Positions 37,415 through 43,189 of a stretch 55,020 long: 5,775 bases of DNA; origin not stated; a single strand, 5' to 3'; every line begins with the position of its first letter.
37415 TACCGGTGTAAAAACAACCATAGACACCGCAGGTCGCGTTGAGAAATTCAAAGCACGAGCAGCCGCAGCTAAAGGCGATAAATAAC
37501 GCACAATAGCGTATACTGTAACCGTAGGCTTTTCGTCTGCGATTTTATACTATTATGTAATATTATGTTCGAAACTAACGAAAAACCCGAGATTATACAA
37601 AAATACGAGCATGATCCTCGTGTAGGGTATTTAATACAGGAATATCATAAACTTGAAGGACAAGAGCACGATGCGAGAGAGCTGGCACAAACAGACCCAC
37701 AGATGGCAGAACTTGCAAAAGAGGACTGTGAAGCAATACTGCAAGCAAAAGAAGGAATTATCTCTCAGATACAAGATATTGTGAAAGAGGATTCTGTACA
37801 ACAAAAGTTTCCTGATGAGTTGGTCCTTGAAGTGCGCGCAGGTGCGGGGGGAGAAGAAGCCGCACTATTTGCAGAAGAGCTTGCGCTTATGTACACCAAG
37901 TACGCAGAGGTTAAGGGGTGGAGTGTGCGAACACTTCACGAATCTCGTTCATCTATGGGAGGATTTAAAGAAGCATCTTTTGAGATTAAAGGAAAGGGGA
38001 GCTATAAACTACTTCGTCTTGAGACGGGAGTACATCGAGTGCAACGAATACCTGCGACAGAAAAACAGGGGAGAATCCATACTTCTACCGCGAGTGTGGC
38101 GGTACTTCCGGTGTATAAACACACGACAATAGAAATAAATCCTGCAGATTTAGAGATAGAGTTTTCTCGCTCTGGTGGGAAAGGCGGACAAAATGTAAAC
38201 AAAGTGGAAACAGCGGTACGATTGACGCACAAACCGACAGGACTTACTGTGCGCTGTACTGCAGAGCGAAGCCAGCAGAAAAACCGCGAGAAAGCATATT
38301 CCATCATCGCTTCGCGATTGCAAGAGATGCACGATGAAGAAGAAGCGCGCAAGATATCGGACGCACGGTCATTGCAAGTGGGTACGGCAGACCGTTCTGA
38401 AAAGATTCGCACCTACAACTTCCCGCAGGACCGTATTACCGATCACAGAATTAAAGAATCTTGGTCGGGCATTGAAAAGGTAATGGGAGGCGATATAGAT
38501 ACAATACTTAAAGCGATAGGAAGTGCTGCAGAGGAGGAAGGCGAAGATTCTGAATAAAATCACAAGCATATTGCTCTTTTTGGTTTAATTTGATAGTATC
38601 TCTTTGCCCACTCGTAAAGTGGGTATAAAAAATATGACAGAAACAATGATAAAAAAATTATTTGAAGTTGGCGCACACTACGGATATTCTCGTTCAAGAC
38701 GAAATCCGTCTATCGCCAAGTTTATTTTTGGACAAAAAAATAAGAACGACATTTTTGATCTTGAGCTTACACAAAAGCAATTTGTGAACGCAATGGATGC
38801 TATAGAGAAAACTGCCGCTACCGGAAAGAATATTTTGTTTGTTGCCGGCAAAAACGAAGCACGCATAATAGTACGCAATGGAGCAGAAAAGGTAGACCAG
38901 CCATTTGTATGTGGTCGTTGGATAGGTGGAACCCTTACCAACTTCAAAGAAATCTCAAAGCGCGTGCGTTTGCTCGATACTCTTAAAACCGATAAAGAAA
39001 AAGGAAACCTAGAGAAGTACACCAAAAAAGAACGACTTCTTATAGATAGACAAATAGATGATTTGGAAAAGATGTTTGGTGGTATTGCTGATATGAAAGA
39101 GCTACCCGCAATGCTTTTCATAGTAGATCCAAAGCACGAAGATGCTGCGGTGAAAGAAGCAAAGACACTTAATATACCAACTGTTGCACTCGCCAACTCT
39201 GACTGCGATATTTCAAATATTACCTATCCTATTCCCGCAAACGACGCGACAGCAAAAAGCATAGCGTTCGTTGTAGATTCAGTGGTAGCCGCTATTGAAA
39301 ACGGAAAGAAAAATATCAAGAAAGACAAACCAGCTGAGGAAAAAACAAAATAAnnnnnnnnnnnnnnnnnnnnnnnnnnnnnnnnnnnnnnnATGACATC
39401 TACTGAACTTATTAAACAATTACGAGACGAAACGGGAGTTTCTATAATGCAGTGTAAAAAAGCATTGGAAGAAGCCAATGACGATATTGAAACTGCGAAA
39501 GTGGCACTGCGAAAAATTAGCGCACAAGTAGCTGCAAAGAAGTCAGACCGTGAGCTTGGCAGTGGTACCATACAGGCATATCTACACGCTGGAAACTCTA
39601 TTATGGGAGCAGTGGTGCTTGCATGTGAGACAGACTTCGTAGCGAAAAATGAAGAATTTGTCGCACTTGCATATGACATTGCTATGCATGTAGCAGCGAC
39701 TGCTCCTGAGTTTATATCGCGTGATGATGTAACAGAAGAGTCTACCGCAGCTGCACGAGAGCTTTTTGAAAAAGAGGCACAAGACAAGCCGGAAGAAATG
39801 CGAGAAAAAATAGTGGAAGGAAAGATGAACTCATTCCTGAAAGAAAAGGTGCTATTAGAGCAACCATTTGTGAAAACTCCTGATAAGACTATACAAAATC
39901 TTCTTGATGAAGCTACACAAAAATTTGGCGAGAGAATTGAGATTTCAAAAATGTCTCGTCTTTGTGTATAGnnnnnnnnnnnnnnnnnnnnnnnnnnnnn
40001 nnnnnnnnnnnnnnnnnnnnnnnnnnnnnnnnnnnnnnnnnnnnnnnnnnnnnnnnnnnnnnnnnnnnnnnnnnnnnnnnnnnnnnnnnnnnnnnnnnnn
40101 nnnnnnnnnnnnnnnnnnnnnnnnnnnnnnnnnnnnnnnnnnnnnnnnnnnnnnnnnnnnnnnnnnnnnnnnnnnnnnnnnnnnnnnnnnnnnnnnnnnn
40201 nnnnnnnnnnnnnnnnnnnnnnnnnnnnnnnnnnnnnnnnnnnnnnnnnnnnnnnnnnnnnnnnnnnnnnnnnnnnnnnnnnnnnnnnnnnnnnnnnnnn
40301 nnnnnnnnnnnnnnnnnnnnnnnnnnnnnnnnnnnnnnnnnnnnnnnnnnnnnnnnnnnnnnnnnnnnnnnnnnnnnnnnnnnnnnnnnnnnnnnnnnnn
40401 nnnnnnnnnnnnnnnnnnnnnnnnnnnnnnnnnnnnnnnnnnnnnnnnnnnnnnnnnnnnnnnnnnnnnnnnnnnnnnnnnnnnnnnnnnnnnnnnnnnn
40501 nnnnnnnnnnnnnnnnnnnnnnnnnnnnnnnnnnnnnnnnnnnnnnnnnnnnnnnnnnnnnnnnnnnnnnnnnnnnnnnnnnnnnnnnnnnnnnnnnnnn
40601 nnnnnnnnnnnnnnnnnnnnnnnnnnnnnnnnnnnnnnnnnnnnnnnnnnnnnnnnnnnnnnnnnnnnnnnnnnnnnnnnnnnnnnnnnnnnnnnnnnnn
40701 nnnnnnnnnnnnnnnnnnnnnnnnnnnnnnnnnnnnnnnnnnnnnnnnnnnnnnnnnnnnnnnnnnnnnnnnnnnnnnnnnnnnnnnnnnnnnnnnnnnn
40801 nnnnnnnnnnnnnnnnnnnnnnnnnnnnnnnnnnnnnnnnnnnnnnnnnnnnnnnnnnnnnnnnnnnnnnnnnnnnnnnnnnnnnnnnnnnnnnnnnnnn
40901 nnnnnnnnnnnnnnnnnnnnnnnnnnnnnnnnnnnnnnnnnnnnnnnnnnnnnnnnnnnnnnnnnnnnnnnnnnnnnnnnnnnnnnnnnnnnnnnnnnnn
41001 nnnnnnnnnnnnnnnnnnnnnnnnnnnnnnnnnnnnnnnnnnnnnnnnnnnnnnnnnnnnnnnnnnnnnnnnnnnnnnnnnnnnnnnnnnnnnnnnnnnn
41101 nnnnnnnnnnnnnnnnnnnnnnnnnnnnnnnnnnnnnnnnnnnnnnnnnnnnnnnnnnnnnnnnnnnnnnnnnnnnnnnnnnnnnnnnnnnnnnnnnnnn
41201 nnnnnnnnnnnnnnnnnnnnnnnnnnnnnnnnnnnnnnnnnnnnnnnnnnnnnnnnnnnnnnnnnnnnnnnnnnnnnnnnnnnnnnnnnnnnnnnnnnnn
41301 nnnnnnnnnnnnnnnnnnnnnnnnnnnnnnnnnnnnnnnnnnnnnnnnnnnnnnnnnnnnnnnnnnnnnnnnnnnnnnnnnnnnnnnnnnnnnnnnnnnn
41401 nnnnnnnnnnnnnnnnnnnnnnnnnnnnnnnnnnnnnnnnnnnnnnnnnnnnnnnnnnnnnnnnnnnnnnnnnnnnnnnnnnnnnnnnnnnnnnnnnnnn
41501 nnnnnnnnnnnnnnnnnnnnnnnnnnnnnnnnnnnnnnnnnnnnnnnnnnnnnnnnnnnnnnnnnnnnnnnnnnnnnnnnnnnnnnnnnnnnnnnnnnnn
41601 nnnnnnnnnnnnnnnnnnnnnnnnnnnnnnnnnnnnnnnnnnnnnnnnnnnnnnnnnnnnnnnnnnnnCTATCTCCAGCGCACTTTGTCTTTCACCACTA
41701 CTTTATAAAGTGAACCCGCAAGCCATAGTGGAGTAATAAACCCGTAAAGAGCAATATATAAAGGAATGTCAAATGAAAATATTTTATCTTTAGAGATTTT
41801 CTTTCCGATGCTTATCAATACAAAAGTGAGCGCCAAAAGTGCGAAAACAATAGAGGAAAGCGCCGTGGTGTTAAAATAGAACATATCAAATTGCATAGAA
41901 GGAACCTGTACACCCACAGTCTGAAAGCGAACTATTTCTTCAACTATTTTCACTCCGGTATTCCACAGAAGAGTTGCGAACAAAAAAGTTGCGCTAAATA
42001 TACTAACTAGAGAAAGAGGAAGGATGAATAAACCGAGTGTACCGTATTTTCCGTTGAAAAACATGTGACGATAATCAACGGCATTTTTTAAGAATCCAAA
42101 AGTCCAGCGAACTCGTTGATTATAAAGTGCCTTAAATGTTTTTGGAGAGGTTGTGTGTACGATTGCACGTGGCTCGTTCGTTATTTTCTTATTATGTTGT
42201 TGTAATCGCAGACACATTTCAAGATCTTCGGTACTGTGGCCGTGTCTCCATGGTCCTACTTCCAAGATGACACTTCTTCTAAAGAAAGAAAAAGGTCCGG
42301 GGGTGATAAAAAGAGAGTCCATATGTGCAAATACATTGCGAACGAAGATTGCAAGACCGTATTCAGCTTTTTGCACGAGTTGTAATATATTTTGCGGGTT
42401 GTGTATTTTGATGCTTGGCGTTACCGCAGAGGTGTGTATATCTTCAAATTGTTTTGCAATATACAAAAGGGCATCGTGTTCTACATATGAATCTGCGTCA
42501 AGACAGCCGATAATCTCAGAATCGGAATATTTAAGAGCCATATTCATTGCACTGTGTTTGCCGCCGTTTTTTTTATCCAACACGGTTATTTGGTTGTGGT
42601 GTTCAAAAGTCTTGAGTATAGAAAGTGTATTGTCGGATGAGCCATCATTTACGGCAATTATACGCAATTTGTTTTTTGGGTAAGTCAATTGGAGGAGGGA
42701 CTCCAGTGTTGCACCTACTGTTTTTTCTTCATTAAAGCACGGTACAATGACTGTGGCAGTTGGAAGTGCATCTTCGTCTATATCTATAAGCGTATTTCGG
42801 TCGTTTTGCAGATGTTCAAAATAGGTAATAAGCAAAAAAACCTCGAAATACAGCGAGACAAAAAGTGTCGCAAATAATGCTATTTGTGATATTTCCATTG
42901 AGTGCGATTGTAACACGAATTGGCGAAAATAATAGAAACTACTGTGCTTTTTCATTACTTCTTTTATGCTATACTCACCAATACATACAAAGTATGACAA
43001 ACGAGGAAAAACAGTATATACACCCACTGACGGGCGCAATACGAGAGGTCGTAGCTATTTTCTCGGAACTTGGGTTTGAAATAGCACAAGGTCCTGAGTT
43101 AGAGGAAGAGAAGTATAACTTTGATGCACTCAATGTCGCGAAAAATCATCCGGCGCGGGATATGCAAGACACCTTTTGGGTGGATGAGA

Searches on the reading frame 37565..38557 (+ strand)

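Call 66: search_protein_families(library=ncbifam, proteins=[window:37565-38557:+], max_evalue=1e-8)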
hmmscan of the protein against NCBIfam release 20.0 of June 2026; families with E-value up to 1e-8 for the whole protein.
window:37565-38557:+ (330 aa): 5 families
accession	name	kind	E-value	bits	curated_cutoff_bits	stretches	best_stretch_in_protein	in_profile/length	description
NF001859.2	PRK00591.1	equivalog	2.3e-110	369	400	1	11-324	31-344/347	peptide chain release factor 1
TIGR00019.1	prfA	equivalog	1.4e-109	366.3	423.25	1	6-325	35-353/361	peptide chain release factor 1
TIGR00020.2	prfB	exception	1.3e-69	234.9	370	1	23-317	56-350/353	peptide chain release factor 2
TIGR03072.1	release_prfH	equivalog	1e-21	77.4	166.65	1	87-282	2-193/200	peptide chain release factor H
NF006718.0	PRK09256.1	equivalog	3.1e-13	49.6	100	1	187-222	8-43/140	alternative ribosome rescue aminoacyl-tRNA hydrolase ArfB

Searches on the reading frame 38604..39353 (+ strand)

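Call 66: search_protein_families(library=ncbifam, proteins=[window:38604-39353:+], max_evalue=1e-8)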
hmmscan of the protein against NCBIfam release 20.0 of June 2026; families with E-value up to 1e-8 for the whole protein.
window:38604-39353:+ (249 aa): 4 families
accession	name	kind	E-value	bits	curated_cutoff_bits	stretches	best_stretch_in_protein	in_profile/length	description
TIGR01011.1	rpsB_bact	equivalog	1.9e-71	239.9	76.3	1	16-236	4-224/225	30S ribosomal protein S2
NF008966.0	PRK12311.1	equivalog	3e-57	194.2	526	1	12-234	4-225/334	30S ribosomal protein S2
NF051451.1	30S_S2_sunset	exception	4.7e-44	151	710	1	15-234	5-225/382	30S ribosomal protein S2, sunset domain variant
TIGR01012.1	uS2_euk_arch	equivalog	2.1e-16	60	211.5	1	168-224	109-165/196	30S ribosomal protein S2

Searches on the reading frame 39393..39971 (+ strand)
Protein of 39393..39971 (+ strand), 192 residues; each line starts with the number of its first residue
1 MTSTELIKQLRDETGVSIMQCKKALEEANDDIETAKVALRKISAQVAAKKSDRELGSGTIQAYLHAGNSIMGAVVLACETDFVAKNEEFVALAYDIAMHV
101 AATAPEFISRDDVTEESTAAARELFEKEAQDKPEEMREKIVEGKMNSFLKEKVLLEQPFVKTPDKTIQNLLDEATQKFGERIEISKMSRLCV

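Call 66: search_protein_families(library=ncbifam, proteins=[window:39393-39971:+], max_evalue=1e-8)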
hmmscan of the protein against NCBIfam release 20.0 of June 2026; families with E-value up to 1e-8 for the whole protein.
window:39393-39971:+ (192 aa): 1 family
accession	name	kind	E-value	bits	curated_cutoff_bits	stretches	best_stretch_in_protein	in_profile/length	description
TIGR00116.1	tsf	equivalog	4.2e-46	157.5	104.05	2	2-93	4-93/293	translation elongation factor Ts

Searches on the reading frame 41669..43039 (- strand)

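Call 66: search_protein_families(library=ncbifam, proteins=[window:41669-43039:-], max_evalue=1e-8)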
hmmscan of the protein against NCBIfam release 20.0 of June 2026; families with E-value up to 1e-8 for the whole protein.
window:41669-43039:- (456 aa): 13 families
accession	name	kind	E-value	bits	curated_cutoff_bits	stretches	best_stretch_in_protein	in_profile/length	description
TIGR03937.1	PgaC_IcaA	equivalog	2.7e-55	188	422.3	1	53-451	4-394/407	poly-beta-1,6-N-acetyl-D-glucosamine synthase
TIGR03111.1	glyc2_xrt_Gpos1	hypoth_equivalog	1.6e-30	106.3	363.95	1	71-435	26-399/439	TIGR03111 family XrtG-associated glycosyltransferase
TIGR04242.1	nodulat_NodC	equivalog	8.7e-21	74.3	550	1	50-404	8-381/395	chitooligosaccharide synthase NodC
TIGR03965.1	mycofact_glyco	equivalog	1.3e-19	70.5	280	1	90-313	71-297/467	mycofactocin biosynthesis glycosyltransferase MftF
NF041875.1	EPS_EpsD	equivalog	2.5e-16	60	370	1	97-305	3-216/325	exopolysaccharide biosynthesis glycosyltransferase EpsD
TIGR03030.1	CelA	equivalog_domain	3.4e-16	58.4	699.1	1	51-317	87-378/714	UDP-forming cellulose synthase catalytic subunit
TIGR04283.1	glyco_like_mftF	equivalog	4e-16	59.3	182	1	96-304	2-191/221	TIGR04283 family arsenosugar biosynthesis glycosyltransferase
NF007482.0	PRK10073.1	equivalog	3.9e-13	49.1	423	1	93-189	6-101/334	glycosyltransferase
NF053846.1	glyco_with_XrtP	equivalog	4.3e-12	45.4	520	0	54-217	5-179/440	XrtP-associated glycosyltransferase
NF047683.1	TeichurnBiosyTuaG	equivalog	4.9e-12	46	400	1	93-191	6-104/252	teichuronic acid biosynthesis protein TuaG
NF008558.0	PRK11498.1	equivalog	2.7e-11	42.1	992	1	58-316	236-501/872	UDP-forming cellulose synthase catalytic subunit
NF041865.1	EpsU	equivalog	6e-11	42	700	1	95-316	41-265/394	exopolysaccharide biosynthesis GT2 family glycosyltransferase EpsU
NF038302.1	EPS_HpsE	equivalog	2.4e-09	36.6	300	0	96-291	4-217/307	hormogonium polysaccharide biosynthesis glycosyltransferase HpsE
